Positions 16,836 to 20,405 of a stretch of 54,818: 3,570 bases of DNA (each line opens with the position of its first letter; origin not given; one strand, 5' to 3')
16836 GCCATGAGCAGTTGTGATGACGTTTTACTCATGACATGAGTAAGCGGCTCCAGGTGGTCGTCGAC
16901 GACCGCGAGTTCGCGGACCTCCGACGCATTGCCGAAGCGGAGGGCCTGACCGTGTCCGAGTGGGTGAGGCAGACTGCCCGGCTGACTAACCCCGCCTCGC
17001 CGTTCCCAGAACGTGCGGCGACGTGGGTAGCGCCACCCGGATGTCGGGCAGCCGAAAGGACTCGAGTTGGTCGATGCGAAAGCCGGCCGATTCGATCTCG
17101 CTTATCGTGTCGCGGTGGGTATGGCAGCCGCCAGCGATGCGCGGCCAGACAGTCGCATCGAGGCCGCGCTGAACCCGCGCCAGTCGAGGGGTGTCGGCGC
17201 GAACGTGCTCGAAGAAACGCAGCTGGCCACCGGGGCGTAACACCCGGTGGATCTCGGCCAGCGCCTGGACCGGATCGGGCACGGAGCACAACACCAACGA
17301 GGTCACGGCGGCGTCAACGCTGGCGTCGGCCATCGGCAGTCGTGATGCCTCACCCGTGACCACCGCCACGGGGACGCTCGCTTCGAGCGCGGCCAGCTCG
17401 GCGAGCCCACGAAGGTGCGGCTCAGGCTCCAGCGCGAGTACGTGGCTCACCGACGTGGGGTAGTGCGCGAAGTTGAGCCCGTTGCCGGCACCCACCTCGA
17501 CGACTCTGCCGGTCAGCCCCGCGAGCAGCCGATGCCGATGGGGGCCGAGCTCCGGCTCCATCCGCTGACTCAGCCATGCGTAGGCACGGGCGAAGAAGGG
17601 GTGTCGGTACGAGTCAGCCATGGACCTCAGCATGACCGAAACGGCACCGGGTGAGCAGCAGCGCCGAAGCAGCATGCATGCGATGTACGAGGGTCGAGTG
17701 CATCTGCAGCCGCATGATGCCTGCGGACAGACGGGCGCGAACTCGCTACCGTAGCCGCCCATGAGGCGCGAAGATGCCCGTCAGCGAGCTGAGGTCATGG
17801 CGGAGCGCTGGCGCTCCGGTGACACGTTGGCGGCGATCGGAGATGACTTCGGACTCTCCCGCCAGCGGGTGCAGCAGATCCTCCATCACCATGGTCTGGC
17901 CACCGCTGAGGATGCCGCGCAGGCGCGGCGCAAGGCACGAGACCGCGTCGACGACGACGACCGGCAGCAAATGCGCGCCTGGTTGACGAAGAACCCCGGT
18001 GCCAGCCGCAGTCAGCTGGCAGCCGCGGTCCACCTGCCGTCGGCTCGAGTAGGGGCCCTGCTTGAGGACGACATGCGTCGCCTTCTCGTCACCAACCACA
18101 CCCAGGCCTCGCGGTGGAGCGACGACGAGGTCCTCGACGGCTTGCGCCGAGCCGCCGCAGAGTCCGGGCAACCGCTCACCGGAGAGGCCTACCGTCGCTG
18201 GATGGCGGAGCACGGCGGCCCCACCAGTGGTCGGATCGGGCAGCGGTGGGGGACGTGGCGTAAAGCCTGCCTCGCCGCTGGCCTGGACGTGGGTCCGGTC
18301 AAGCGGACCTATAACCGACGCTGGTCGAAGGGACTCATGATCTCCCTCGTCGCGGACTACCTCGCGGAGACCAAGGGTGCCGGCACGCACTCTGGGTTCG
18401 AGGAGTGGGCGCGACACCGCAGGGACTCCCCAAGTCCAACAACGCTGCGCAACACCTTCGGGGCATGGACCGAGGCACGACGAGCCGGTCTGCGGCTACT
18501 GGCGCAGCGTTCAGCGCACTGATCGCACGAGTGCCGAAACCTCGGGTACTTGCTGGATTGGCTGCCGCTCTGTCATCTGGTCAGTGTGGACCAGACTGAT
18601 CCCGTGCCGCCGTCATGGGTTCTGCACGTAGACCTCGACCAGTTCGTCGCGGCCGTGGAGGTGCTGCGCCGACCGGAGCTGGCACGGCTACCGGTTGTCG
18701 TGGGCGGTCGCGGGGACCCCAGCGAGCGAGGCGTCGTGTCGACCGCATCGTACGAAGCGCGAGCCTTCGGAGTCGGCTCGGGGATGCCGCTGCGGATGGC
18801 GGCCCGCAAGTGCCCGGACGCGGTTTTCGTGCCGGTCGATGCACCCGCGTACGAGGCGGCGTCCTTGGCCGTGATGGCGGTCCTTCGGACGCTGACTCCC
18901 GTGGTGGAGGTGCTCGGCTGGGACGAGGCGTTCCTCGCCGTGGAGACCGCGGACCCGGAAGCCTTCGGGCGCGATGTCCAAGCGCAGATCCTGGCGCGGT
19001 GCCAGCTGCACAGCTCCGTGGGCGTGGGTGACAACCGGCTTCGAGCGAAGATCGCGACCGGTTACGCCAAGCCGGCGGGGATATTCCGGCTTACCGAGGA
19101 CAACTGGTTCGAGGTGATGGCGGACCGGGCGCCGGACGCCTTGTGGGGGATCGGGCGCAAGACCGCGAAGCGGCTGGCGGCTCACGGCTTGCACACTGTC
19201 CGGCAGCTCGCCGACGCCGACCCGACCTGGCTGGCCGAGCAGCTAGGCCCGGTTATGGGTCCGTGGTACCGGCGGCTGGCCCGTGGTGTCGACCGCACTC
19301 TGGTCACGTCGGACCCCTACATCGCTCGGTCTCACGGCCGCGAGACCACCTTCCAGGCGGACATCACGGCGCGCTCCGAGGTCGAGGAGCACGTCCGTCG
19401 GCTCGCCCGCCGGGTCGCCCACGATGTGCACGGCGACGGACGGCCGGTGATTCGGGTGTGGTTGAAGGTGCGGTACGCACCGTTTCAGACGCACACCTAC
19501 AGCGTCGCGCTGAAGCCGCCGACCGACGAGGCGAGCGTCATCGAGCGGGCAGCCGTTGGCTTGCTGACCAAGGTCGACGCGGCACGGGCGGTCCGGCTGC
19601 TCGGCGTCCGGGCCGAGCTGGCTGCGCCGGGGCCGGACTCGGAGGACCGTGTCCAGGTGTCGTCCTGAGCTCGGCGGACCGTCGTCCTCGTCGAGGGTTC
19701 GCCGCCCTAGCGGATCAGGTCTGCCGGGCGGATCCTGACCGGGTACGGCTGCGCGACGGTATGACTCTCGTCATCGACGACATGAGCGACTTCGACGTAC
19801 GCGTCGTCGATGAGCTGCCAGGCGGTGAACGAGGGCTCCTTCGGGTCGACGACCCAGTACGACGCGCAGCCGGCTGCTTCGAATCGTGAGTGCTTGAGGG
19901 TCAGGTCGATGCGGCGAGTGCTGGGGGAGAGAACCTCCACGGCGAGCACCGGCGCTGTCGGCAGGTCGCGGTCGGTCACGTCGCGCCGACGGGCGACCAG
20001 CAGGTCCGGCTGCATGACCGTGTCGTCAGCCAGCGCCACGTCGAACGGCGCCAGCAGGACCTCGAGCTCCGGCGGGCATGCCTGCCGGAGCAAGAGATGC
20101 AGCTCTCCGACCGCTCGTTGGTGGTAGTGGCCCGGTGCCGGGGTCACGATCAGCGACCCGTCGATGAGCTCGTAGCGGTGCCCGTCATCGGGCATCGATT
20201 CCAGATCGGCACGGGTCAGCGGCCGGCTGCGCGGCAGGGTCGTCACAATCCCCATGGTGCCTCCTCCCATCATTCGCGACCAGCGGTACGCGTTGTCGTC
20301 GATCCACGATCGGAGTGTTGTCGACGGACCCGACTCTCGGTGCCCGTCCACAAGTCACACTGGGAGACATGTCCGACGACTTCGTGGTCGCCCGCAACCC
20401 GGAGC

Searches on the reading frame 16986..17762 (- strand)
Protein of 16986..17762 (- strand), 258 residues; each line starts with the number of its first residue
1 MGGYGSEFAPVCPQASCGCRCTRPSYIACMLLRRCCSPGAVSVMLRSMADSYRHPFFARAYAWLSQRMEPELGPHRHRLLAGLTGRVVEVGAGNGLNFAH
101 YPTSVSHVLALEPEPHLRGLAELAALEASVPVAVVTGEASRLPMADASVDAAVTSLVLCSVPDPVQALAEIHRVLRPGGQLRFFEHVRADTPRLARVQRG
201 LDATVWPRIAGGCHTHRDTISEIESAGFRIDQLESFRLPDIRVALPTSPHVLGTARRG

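Call 27: search_protein_families(library=pfam, proteins=[window:16986-17762:-], max_evalue=0.001)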
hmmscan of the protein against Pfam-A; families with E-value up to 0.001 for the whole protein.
window:16986-17762:- (258 aa): 7 families
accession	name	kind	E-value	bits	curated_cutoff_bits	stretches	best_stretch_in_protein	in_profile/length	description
PF08241.18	Methyltransf_11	-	2.6e-19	70.1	21.2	1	88-182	1-94/95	Methyltransferase domain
PF13649.12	Methyltransf_25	-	2.2e-13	51.1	27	1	87-179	1-97/97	Methyltransferase domain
PF13489.12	Methyltransf_23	-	6.6e-10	39.4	27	1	68-230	5-161/164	Methyltransferase domain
PF08242.18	Methyltransf_12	-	7.9e-09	36.6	30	1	88-181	1-98/98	Methyltransferase domain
PF01209.24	Ubie_methyltran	-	3.9e-08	33.4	20.1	1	127-196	95-164/233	ubiE/COQ5 methyltransferase family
PF13847.12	Methyltransf_31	-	3.5e-06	27.2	27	1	131-187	55-113/145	Methyltransferase domain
PF05148.21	Methyltransf_8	-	8.9e-06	26.2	27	1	130-185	104-158/219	Hypothetical methyltransferase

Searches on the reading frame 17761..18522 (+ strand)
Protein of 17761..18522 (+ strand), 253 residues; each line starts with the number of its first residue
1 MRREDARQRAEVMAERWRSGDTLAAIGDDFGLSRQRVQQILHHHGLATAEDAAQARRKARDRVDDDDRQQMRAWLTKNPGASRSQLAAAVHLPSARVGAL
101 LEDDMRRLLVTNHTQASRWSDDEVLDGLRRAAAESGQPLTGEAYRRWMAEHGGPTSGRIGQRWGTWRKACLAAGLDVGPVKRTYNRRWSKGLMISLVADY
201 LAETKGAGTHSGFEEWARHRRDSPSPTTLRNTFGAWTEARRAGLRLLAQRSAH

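Call 3: search_protein_families(library=pfam, proteins=[window:17761-18522:+], max_evalue=1)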
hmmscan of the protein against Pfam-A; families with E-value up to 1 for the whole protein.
window:17761-18522:+ (253 aa): 11 families
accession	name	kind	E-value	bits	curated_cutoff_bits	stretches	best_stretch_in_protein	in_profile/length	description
PF18780.6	HNH_repeat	-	1.1e-12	48.5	26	2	120-176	2-54/54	Homing endonuclease associated repeat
PF04545.22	Sigma70_r4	-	0.0001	22.2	24.1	1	10-42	10-42/50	Sigma-70, region 4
PF13384.12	HTH_23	-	0.00016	21.8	24.6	1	5-43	3-40/50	Homeodomain-like domain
PF13518.12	HTH_28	-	0.0061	17.1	25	1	8-42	1-34/52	Helix-turn-helix domain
PF04891.17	NifQ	-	0.022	15.7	27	1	25-85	15-75/159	NifQ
PF13613.12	HTH_Tnp_4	-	0.022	14.8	27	1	8-43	7-42/53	Helix-turn-helix of DDE superfamily endonuclease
PF13693.12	HTH_35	-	0.045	14.2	25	1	9-44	4-39/75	Winged helix-turn-helix DNA-binding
PF13412.12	HTH_24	-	0.066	13.2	21.9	1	75-97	12-34/48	Winged helix-turn-helix DNA-binding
PF22310.2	NMB0315_dom_I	-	0.15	12.8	27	1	15-65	6-56/83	NMB0315-like, domain I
PF09012.17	FeoC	-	0.22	12.1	21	0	69-114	3-48/69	FeoC like transcriptional regulator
PF13565.12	HTH_32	-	0.28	12.2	33.7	1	42-90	10-56/73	Homeodomain-like domain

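Call 4: search_protein_families(library=ncbifam, proteins=[window:17761-18522:+], max_evalue=1)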
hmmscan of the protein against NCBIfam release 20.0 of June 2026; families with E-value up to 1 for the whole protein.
window:17761-18522:+ (253 aa): 3 families
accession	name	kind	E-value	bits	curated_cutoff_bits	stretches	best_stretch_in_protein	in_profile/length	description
NF033545.0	transpos_IS630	equivalog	0.0025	17.3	100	1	19-90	11-88/299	IS630 family transposase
NF033546.1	transpos_IS21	equivalog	0.0035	16.9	160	1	15-84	3-73/294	IS21 family transposase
TIGR04111.1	BcepMu_gp16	hypoth_equivalog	0.011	15.6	34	0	68-103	2-36/55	phage-associated protein, BcepMu gp16 family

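Call 5: search_protein_families(library=padloc, proteins=[window:17761-18522:+], max_evalue=1)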
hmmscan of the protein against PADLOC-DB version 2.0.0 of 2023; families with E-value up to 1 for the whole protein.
window:17761-18522:+ (253 aa): 0 families
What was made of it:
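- Apart from the Lsr2-tail match to a methyltransferase model, there is no PADLOC hit (call 5).
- Tried and rejected: PADLOC gave no nuclease match (call 5).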

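Call 6: search_protein_families(library=phrogs, proteins=[window:17761-18522:+], max_evalue=0.1)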
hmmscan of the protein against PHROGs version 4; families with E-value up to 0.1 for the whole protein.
window:17761-18522:+ (253 aa): 7 families
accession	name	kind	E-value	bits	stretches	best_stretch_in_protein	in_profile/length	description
phrog_22655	-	unknown function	4.3e-05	23.4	0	109-177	7-71/508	-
phrog_686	-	DNA, RNA and nucleotide metabolism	0.0022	19.2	1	5-41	34-69/76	HTH DNA binding protein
phrog_867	-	DNA, RNA and nucleotide metabolism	0.0025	18.7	1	15-70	22-78/220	DNA binding domain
phrog_33945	-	unknown function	0.038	14.9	1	127-152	13-38/160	-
phrog_12251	-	unknown function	0.042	14.5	1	2-48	175-222/224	-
phrog_8446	-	DNA, RNA and nucleotide metabolism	0.042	14.5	1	13-170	65-135/211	HNH endonuclease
phrog_10380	-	unknown function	0.078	13.9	0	30-60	18-48/55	-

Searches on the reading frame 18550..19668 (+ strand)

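Call 3: search_protein_families(library=pfam, proteins=[window:18550-19668:+], max_evalue=1)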
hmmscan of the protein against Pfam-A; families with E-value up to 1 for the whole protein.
window:18550-19668:+ (372 aa): 10 families
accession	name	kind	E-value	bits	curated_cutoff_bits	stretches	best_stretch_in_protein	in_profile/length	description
PF00817.25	IMS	-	2.5e-38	131.7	23.2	1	27-170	1-147/148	impB/mucB/samB family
PF11799.13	IMS_C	-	1.5e-19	70.9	20.7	1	260-357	2-98/109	impB/mucB/samB family C-terminal domain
PF14520.12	HHH_5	-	8.1e-05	23.5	27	1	200-228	9-37/57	Helix-hairpin-helix domain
PF21999.2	IMS_HHH_1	-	0.00042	21.2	27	1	198-248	3-53/53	DNA polymerase-iota, thumb domain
PF11798.14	IMS_HHH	-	0.0021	18.6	24.4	1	198-214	16-32/32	IMS family HHH motif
PF10391.15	DNA_pol_lambd_f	-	0.0021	18.3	29.8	1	199-222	7-30/51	Fingers domain of DNA polymerase lambda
PF21176.3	RecR_HhH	-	0.0026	18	27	1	199-221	12-34/45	RecR, helix-hairpin-helix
PF11731.14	Cdd1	-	0.012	16.3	25.5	1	198-239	11-52/86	Pathogenicity locus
PF14229.12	DUF4332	-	0.065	13.9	23.2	1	198-233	58-93/122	Domain of unknown function (DUF4332)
PF02961.22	SAM_BAF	-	0.19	12.7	25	1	188-220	13-45/88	Barrier to autointegration factor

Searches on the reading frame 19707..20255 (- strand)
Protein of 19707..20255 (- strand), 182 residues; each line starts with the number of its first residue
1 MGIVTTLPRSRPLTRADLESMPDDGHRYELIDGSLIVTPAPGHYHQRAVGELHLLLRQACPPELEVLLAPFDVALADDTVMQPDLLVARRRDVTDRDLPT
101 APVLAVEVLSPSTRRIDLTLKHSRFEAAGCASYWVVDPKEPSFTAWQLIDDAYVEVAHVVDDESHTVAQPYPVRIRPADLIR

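Call 3: search_protein_families(library=pfam, proteins=[window:19707-20255:-], max_evalue=1)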
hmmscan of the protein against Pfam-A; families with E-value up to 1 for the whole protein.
window:19707-20255:- (182 aa): 2 families
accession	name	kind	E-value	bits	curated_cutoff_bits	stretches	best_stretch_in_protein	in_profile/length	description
PF05685.18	Uma2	-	3.8e-27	95.3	27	1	17-167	3-160/172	Putative restriction endonuclease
PF09376.16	NurA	-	0.15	11.9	21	1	16-59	82-128/254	NurA domain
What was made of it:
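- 19707..20255 (-): Uma2-family gene, a divergent neighbour. Listed because the finding names it; it is not a functional partner. Pfam Uma2 95 bits (call 3).
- Checked: The gene at 19707-20255(-) is confirmed (95 bits, call 3).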

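Call 4: search_protein_families(library=ncbifam, proteins=[window:19707-20255:-], max_evalue=1)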
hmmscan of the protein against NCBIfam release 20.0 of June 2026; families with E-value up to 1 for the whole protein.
window:19707-20255:- (182 aa): 0 families

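Call 5: search_protein_families(library=padloc, proteins=[window:19707-20255:-], max_evalue=1)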
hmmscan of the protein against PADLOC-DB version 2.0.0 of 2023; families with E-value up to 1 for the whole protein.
window:19707-20255:- (182 aa): 4 families
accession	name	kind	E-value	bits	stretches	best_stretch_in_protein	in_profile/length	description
PDLC04832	PDC-S03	-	7.7e-26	89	1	23-164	20-168/188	-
PDLC04833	PDC-S03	-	9.2e-23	78.8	1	23-159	34-182/207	-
PDLC04834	PDC-S03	-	3.2e-09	34.8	1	27-163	24-164/184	-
PDLC04835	PDC-S03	-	9.9e-09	33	1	18-140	15-160/207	-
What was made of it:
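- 19707..20255 (-): PADLOC candidate PDC-S03 (call 5).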

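Call 6: search_protein_families(library=phrogs, proteins=[window:19707-20255:-], max_evalue=0.1)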
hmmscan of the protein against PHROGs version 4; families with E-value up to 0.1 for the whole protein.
window:19707-20255:- (182 aa): 1 family
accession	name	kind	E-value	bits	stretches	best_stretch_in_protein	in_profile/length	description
phrog_16228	-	unknown function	2e-30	106.7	1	7-166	3-164/187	-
